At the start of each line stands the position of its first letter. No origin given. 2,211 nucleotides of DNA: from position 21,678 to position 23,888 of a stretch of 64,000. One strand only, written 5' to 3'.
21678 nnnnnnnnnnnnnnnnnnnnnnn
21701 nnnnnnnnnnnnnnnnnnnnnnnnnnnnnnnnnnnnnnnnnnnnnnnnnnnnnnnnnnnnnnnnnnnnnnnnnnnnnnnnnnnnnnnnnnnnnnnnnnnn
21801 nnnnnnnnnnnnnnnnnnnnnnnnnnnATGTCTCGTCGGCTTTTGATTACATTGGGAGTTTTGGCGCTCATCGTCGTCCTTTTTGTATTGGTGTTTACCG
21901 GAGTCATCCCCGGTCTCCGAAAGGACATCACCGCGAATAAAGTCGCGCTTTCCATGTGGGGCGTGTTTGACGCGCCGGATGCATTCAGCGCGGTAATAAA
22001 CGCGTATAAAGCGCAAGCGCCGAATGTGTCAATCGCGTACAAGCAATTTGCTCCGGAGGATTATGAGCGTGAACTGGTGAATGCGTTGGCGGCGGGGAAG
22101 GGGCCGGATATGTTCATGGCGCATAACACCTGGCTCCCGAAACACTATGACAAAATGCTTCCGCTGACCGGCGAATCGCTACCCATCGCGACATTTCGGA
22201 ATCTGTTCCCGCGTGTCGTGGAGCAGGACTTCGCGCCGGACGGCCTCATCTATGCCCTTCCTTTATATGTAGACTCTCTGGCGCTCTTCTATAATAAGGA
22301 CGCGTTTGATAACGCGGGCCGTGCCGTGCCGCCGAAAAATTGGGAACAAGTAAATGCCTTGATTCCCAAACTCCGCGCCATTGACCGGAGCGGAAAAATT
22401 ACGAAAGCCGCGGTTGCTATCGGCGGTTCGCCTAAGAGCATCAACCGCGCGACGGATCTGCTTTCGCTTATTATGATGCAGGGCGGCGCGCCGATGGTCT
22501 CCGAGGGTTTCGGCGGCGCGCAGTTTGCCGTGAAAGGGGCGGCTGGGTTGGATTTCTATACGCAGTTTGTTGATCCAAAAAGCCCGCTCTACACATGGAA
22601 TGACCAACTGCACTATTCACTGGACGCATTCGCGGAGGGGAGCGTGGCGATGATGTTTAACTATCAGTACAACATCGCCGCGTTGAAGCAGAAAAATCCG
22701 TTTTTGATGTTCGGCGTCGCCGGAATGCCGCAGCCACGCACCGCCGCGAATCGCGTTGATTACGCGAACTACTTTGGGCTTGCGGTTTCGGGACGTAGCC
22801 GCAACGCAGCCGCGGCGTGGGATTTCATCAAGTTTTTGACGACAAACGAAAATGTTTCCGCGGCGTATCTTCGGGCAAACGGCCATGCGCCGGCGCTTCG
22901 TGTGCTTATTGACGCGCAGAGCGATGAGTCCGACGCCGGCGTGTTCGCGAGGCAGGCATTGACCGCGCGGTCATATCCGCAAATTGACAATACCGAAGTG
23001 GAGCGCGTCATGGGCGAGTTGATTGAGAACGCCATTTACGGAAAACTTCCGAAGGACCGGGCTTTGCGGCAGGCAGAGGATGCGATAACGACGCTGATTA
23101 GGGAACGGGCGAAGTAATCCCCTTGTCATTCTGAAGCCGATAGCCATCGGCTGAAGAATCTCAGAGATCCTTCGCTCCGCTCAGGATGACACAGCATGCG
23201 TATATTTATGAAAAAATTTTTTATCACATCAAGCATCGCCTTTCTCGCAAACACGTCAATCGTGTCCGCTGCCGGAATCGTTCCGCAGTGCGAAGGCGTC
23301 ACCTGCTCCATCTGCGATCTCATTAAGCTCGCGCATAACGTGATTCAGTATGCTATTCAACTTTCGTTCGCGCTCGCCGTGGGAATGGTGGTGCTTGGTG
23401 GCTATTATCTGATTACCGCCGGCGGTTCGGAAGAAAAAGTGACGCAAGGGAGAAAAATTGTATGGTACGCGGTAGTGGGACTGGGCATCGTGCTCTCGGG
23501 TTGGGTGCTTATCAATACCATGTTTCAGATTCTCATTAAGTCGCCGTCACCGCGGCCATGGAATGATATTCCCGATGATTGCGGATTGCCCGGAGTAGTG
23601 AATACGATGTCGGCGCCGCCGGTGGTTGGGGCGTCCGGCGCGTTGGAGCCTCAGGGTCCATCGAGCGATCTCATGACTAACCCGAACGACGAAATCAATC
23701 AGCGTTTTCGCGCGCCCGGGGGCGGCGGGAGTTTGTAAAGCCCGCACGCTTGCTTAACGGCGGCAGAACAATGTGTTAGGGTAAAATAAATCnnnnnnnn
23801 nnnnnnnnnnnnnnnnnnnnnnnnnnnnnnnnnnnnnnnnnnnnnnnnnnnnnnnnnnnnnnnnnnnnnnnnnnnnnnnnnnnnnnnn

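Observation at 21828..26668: Orphan sugar-type solute-binding protein, three tandem pilin-like paralogs, a tRNA-Leu and an ABC exporter in one co-oriented block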

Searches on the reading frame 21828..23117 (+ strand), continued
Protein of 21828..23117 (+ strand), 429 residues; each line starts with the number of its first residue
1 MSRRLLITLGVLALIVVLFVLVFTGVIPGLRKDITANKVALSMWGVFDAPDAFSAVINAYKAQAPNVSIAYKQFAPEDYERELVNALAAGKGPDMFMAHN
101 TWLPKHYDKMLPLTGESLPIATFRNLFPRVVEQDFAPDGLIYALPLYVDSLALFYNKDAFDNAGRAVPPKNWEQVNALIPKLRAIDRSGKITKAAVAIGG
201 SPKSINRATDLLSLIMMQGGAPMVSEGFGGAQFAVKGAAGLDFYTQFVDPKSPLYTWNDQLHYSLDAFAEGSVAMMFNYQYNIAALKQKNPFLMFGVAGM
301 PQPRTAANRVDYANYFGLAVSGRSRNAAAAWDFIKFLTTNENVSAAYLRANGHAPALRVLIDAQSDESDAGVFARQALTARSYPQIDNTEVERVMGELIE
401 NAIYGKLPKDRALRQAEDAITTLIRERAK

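Call 54: predict_structure(alignment_id=A2)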
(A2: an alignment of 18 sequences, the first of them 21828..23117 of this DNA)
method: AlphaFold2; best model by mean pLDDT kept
length: 429 residues; sequences in the alignment: 18
mean_pLDDT: 86.0   pTM: 0.80
mean pLDDT of the five models: 86.0, 82.0, 81.8, 81.6, 72.3
residues with pLDDT >= 90: 204; 70-90: 188; 50-70: 29; < 50: 8
segments of 3 or more residues with pLDDT < 50: 28-35
pLDDT, mean of each block of 10 residues (from residue 1): 74 79 55 58 89 89 92 88 90 93 85 94 91 87 92 84 66 92 88 89 88 91 85 92 92 82 86 90 89 89 87 89 94 96 91 88 72 75 77 94 93 96 84
secondary structure, 60 per line:
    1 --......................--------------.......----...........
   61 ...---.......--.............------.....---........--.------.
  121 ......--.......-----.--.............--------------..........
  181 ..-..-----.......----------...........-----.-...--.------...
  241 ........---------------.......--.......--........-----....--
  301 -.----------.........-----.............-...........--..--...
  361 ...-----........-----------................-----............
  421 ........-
elements in order: H3-24 E39-45 H50-63 E67-73 H76-88 E95-99 H103-109 H120-126 H129-135 E144-156 H172-182 E191-197 H208-218 H238-248 H264-270 E273-279 H282-289 E295-298 E313-321 H327-339 H341-351 H358-363 H369-376 H388-403 H409-428

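Call 61: fold_search(model_id=the predicted structure, library=pdb)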
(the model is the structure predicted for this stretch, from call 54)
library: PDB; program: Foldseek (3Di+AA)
matches with E <= 10: 1576; with E <= 0.001: 1182
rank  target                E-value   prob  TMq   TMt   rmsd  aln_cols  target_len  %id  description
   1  5ci5_B                5.4e-25  1.00  0.69  0.75   4.9       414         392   18  Crystal Structure of an ABC transporter Solute Binding Protein from Thermotoga Lettingae TMO (Tlet_1705, TARGET EFI-51 (released 2015-07-22)
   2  5f7v_A                4.1e-23  1.00  0.70  0.77   4.8       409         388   18  ABC substrate-binding protein Lmo0181 from Listeria monocytogenes in complex with cycloalternan (released 2016-09-07)
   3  5ci5_A                6.5e-23  1.00  0.70  0.75   4.3       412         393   20  Crystal Structure of an ABC transporter Solute Binding Protein from Thermotoga Lettingae TMO (Tlet_1705, TARGET EFI-51 (released 2015-07-22)
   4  7x0k_B                2.2e-22  1.00  0.75  0.79   3.7       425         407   18  Crystal structure of sugar binding protein CbpB complexed wtih cellotriose from Clostridium thermocellum (released 2022-09-14)
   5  2zyo_A                2.4e-22  1.00  0.71  0.79   3.8       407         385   17  Crystal structure of cyclo/maltodextrin-binding protein complexed with maltotetraose (released 2009-03-31)
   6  7x0i_A                2.9e-22  1.00  0.76  0.79   3.7       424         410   19  Crystal structure of sugar binding protein CbpB from Clostridium thermocellum (released 2022-09-14)
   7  5ysf_A                3.2e-22  1.00  0.71  0.78   4.2       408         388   18  Crystal structure of beta-1,2-glucooligosaccharide binding protein in complex with sophoropentaose (released 2018-05-02)
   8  7x0m_B                3.4e-22  1.00  0.74  0.77   4.3       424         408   19  Crystal structure of sugar binding protein CbpB complexed wtih cellopentaose from Clostridium thermocellum (released 2022-09-14)
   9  3uor_A                3.6e-22  1.00  0.77  0.83   3.7       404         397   20  The structure of the sugar-binding protein MalE from the phytopathogen Xanthomonas citri (released 2011-12-14)
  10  7x0l_A                4.8e-22  1.00  0.74  0.78   4.3       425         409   20  Crystal structure of sugar binding protein CbpB complexed wtih cellotetraose from Clostridium thermocellum (released 2022-09-14)
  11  1eu8_A                5.7e-22  1.00  0.72  0.75   4.9       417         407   19  STRUCTURE OF TREHALOSE MALTOSE BINDING PROTEIN FROM THERMOCOCCUS LITORALIS (released 2001-03-14)
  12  5yse_A                6.7e-22  1.00  0.72  0.79   4.4       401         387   18  Crystal structure of beta-1,2-glucooligosaccharide binding protein in complex with sophorotetraose (released 2018-05-02)
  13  3uor_B                7.1e-22  1.00  0.77  0.83   3.6       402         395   20  The structure of the sugar-binding protein MalE from the phytopathogen Xanthomonas citri (released 2011-12-14)
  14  5ysd_A                7.1e-22  1.00  0.73  0.80   4.0       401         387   18  Crystal structure of beta-1,2-glucooligosaccharide binding protein in complex with sophorotriose (released 2018-05-02)
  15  7x0j_B                9.0e-22  1.00  0.72  0.76   4.5       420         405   20  Crystal structure of sugar binding protein CbpB complexed wtih cellobiose from Clostridium thermocellum (released 2022-09-14)
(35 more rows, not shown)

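Call 68: search_protein_families(library=pfam, proteins=[L062:9253-9792:+, L035:6774-7130:+, L041:13023-13958:-, L066:12448-13251:+, L053:13662-14456:+, L065:17783-18553:+, L053:13009-13662:+, L060:11354-13183:+, L037:11307-12545:+, L047:12477-13205:+], max_evalue=0.01)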
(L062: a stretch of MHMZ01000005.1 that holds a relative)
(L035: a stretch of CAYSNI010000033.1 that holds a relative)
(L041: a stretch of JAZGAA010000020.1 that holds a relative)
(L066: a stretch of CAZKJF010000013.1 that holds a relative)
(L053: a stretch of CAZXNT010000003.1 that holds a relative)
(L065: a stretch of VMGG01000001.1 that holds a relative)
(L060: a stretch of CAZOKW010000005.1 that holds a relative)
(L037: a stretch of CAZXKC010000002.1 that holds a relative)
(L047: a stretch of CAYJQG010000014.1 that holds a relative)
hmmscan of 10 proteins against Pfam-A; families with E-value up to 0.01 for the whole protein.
L062:9253-9792:+ (179 aa): 15 families
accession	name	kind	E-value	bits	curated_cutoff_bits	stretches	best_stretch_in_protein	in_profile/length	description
PF13847.12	Methyltransf_31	-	1.6e-18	67.2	27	1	21-133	2-113/145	Methyltransferase domain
PF13649.12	Methyltransf_25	-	3.3e-13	50.6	27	1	26-125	1-97/97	Methyltransferase domain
PF08241.18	Methyltransf_11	-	6.6e-12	46.4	21.2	1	28-129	2-95/95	Methyltransferase domain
PF01209.24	Ubie_methyltran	-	6.6e-11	42.4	20.1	1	23-131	48-153/233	ubiE/COQ5 methyltransferase family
PF05175.20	MTS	-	6.1e-08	32.9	23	1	15-130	24-139/170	Methyltransferase small domain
PF01135.25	PCMT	-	8.4e-08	32.7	20.3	1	15-79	66-130/210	Protein-L-isoaspartate(D-aspartate) O-methyltransferase (PCMT)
PF08242.18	Methyltransf_12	-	1.5e-07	32.4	30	1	28-127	2-98/98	Methyltransferase domain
PF01728.25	FtsJ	-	5.5e-06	26.9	24.1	1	13-78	11-78/181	FtsJ-like methyltransferase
PF13489.12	Methyltransf_23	-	4.1e-05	23.8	27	1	20-136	20-123/164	Methyltransferase domain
PF13679.12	Methyltransf_32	-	7e-05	23.3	27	1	20-94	23-101/143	Methyltransferase domain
PF06325.19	PrmA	-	0.00014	21.9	22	1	14-127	154-256/296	Ribosomal protein L11 methyltransferase (PrmA)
PF02475.24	TRM5-TYW2_MTfase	-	0.00022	21.7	28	1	25-86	39-100/164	TRM5/TYW2 methyltransferase domain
PF02390.23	Methyltransf_4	-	0.00051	20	24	1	24-82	3-60/173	Putative methyltransferase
PF12847.13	Methyltransf_18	-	0.00062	20.2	27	1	20-77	12-69/151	Methyltransferase domain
PF00398.26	RrnaAD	-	0.00068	19.2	24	1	13-53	21-58/263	Ribosomal RNA adenine dimethylase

L035:6774-7130:+ (118 aa): 0 families

L041:13023-13958:- (311 aa): 1 family
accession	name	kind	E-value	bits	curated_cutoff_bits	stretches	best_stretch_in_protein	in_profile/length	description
PF01145.31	Band_7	-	2.6e-17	63.9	23.6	1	29-262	3-173/176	SPFH domain / Band 7 family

L066:12448-13251:+ (267 aa): 0 families

L053:13662-14456:+ (264 aa): 0 families

L065:17783-18553:+ (256 aa): 0 families

L053:13009-13662:+ (217 aa): 0 families

L060:11354-13183:+ (609 aa): 2 families
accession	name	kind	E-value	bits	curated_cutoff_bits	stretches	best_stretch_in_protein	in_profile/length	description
PF01464.25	SLT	-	3e-11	43.4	21.3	1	457-559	13-105/117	Transglycosylase SLT domain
PF18895.5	T4SS_pilin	-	0.0086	16.6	26.6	0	55-111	16-71/71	Type IV secretion system pilin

L037:11307-12545:+ (412 aa): 1 family
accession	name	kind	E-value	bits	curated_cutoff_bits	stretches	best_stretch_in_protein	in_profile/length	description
PF18895.5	T4SS_pilin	-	3.9e-06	27.3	26.6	1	329-396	4-70/71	Type IV secretion system pilin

L047:12477-13205:+ (242 aa): 2 families
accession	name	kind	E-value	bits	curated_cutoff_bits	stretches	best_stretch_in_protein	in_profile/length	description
PF18895.5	T4SS_pilin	-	5.9e-14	52.3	26.6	2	89-156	2-68/71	Type IV secretion system pilin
PF02322.20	Cyt_bd_oxida_II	-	0.0051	16.7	35.6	1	75-234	129-263/302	Cytochrome bd terminal oxidase subunit II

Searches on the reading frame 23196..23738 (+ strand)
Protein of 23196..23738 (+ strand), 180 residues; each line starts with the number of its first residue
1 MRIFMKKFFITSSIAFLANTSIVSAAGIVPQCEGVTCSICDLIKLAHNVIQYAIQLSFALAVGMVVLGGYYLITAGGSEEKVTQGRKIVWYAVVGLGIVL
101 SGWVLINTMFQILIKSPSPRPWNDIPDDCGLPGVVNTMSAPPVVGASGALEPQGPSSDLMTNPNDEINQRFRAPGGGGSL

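Call 4: search_protein_families(library=pfam, proteins=[window:23196-23738:+], max_evalue=1)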
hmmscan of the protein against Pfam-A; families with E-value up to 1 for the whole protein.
window:23196-23738:+ (180 aa): 3 families
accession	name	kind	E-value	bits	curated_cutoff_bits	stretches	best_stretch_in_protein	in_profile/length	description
PF18895.5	T4SS_pilin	-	3.9e-08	33.7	26.6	1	46-107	9-69/71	Type IV secretion system pilin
PF05513.17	TraA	-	0.027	15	22.6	1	39-105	25-91/118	TraA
PF10320.15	7TM_GPCR_Srsx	-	0.051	13.4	24.1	1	6-123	102-220/257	Serpentine type 7TM GPCR chemoreceptor Srsx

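Call 5: search_protein_families(library=ncbifam, proteins=[window:23196-23738:+], max_evalue=1)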
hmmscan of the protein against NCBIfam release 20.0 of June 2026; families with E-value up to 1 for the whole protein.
window:23196-23738:+ (180 aa): 2 families
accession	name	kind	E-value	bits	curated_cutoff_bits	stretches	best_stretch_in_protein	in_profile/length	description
NF045849.1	ICE_MMCAP2_0565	equivalog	0.0087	15.7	40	1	60-110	27-77/80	Mbov_0395 family pilin-like conjugal transfer protein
NF047765.1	LIC_13387_fam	subfamily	0.48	10.1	33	1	47-100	51-104/131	LIC_13387 family protein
